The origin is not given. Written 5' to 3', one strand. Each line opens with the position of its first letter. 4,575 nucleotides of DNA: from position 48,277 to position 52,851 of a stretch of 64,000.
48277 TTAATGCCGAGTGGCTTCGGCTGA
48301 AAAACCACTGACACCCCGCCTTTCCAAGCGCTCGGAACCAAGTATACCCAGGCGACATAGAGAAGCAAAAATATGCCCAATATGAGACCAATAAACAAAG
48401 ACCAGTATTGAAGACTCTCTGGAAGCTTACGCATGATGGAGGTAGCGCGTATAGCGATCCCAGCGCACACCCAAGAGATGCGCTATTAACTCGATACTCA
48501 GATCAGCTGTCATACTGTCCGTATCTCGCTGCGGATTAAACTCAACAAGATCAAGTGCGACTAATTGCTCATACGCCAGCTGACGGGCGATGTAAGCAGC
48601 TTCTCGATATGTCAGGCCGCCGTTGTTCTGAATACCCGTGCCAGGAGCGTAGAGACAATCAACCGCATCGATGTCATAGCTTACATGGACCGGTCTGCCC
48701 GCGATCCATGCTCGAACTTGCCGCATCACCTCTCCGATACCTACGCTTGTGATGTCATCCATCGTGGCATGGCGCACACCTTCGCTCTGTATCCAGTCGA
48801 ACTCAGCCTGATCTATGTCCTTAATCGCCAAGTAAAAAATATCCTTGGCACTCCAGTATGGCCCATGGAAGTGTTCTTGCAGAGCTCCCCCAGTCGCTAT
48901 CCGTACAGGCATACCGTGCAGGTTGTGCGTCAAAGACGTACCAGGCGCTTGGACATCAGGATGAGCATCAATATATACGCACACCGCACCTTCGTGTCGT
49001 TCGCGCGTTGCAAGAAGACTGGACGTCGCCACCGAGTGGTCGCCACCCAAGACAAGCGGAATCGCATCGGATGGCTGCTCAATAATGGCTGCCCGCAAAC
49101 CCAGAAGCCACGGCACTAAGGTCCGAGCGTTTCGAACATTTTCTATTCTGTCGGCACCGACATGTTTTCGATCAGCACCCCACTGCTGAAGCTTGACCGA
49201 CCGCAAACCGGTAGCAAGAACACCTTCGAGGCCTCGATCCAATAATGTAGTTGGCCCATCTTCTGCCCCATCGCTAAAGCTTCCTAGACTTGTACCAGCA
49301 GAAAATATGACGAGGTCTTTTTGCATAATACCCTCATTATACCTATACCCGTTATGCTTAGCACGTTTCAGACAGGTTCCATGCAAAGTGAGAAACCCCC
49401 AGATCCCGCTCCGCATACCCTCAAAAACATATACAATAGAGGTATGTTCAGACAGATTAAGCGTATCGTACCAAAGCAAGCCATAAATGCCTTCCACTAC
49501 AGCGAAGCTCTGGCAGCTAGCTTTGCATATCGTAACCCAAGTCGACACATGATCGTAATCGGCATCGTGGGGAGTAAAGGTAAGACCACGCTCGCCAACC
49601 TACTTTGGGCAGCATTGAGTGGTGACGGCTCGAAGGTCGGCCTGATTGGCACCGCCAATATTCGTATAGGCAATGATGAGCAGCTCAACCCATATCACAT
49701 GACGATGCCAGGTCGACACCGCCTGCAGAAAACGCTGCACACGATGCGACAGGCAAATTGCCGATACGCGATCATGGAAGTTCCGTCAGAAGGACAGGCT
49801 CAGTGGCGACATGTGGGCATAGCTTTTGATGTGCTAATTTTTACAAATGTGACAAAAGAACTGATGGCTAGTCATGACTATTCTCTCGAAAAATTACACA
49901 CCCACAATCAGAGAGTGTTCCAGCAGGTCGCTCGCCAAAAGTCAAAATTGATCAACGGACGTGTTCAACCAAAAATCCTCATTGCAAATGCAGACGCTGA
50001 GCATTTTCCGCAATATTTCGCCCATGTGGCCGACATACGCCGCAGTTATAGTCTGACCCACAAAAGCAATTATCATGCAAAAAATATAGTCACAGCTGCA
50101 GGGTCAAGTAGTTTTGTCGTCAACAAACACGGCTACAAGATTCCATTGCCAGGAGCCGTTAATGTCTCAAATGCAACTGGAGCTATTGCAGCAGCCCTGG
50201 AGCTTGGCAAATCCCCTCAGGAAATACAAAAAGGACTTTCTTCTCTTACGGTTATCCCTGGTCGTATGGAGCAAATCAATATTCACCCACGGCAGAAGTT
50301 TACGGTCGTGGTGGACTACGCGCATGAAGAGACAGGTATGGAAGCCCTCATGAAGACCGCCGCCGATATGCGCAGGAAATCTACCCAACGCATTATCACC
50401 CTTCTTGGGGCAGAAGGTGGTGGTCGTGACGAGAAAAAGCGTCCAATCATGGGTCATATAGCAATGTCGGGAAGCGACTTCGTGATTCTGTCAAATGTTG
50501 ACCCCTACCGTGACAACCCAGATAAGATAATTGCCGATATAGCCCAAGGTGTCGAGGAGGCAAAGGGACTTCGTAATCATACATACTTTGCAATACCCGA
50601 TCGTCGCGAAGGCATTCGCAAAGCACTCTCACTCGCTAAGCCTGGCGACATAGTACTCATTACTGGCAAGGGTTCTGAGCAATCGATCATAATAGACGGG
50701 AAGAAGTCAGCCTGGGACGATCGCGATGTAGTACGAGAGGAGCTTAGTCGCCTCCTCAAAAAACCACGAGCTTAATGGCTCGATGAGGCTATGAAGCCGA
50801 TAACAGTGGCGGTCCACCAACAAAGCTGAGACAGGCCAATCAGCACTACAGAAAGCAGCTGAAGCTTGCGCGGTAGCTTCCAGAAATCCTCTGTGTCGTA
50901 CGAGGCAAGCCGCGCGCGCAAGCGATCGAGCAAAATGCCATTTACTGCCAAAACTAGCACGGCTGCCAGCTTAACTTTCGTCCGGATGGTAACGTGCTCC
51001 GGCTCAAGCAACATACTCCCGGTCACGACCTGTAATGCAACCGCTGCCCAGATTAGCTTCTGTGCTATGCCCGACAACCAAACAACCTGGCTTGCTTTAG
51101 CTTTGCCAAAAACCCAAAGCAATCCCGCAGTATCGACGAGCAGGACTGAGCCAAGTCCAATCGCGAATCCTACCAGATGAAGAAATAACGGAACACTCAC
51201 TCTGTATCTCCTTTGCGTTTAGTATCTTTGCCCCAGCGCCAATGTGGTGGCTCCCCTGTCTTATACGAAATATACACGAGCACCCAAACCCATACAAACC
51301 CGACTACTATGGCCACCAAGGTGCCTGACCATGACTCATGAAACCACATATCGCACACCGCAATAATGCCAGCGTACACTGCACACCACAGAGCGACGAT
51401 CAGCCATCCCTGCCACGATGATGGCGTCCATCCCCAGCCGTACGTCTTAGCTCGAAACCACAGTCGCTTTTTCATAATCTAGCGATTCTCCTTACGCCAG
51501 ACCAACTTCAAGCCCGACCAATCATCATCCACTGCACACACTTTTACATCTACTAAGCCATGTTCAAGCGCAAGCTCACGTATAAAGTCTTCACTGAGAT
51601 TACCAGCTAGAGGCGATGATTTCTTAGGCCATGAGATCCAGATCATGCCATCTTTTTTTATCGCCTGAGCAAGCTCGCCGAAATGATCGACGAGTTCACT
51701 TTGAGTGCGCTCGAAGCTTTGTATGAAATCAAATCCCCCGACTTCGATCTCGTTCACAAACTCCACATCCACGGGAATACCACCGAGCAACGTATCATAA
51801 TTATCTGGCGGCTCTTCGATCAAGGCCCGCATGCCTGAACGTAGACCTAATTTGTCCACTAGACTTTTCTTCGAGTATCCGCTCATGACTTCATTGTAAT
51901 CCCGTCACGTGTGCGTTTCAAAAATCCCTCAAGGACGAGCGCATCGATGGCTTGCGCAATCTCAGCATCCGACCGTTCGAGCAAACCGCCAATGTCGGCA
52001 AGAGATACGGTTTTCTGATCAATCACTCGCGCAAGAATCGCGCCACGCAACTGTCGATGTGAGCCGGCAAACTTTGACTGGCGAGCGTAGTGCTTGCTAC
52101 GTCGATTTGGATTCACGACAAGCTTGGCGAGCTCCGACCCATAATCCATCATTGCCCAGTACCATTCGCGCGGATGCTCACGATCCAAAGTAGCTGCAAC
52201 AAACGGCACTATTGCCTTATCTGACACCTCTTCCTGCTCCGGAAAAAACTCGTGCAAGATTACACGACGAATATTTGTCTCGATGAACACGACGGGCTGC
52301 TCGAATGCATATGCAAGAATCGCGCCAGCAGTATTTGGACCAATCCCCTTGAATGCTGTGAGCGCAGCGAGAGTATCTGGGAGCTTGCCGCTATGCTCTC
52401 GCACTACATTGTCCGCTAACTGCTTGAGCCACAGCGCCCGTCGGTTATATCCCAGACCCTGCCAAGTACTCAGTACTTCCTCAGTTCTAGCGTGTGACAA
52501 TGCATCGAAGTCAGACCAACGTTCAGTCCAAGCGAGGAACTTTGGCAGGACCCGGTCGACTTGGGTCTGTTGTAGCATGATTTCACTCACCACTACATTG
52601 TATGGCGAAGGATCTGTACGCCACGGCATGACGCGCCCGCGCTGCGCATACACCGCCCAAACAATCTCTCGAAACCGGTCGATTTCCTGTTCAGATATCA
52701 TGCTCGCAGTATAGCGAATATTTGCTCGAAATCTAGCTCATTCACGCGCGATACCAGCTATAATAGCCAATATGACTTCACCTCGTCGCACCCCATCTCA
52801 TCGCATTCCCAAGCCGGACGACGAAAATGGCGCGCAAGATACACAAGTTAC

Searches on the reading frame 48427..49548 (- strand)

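Call 19: search_protein_families(library=pfam, proteins=[window:48427-49548:-], max_evalue=0.001)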
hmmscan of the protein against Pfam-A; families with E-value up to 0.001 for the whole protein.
window:48427-49548:- (373 aa): 1 family
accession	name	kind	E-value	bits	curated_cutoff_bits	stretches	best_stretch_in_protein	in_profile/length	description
PF00491.26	Arginase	-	1.3e-52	179.4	22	1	78-359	2-279/280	Arginase family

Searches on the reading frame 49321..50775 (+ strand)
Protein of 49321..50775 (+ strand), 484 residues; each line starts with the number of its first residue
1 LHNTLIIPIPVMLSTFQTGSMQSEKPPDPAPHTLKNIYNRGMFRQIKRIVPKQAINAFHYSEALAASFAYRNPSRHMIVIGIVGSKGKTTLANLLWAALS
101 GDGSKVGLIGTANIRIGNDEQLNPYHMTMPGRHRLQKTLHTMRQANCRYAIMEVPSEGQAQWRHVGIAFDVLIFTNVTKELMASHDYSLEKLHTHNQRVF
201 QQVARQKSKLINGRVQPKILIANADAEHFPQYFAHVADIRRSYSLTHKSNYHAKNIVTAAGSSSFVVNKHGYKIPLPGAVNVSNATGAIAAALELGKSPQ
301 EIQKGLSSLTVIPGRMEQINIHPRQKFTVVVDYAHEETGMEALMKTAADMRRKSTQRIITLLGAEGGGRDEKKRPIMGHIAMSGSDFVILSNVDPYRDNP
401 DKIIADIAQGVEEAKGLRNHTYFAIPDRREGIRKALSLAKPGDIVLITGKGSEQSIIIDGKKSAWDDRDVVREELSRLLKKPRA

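Call 19: search_protein_families(library=pfam, proteins=[window:49321-50775:+], max_evalue=0.001)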
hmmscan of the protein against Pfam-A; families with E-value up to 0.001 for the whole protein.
window:49321-50775:+ (484 aa): 2 families
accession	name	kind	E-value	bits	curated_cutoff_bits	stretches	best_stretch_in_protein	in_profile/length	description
PF08245.18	Mur_ligase_M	-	5.3e-26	92.3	24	1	83-292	2-200/200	Mur ligase middle domain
PF02875.26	Mur_ligase_C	-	1.7e-24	87.5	28.4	1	314-451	1-127/127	Mur ligase, glutamate ligase domain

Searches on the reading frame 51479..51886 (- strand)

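Call 19: search_protein_families(library=pfam, proteins=[window:51479-51886:-], max_evalue=0.001)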
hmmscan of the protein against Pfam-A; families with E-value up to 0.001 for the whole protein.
window:51479-51886:- (135 aa): 1 family
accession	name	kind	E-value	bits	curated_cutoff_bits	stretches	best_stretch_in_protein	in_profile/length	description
PF11253.13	DUF3052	-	2.9e-07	30.9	22.7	1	61-131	56-124/125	Protein of unknown function (DUF3052)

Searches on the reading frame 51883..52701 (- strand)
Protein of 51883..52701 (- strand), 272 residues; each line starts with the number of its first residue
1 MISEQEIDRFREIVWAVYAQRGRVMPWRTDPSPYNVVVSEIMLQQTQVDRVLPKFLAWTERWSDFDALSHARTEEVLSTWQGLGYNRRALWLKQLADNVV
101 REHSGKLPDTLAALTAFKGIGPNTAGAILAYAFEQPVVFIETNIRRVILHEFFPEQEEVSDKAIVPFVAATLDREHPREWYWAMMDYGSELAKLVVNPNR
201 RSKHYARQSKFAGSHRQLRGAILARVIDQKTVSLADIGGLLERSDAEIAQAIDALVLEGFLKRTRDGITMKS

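Call 19: search_protein_families(library=pfam, proteins=[window:51883-52701:-], max_evalue=0.001)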
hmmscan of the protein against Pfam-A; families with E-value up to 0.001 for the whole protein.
window:51883-52701:- (272 aa): 2 families
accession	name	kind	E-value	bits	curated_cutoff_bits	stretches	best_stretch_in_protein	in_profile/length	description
PF00730.31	HhH-GPD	-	9.6e-12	45.6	26.2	1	38-154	1-89/108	HhH-GPD superfamily base excision DNA repair protein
PF00633.29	HHH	-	0.00067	19.8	24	0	103-131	2-30/30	Helix-hairpin-helix motif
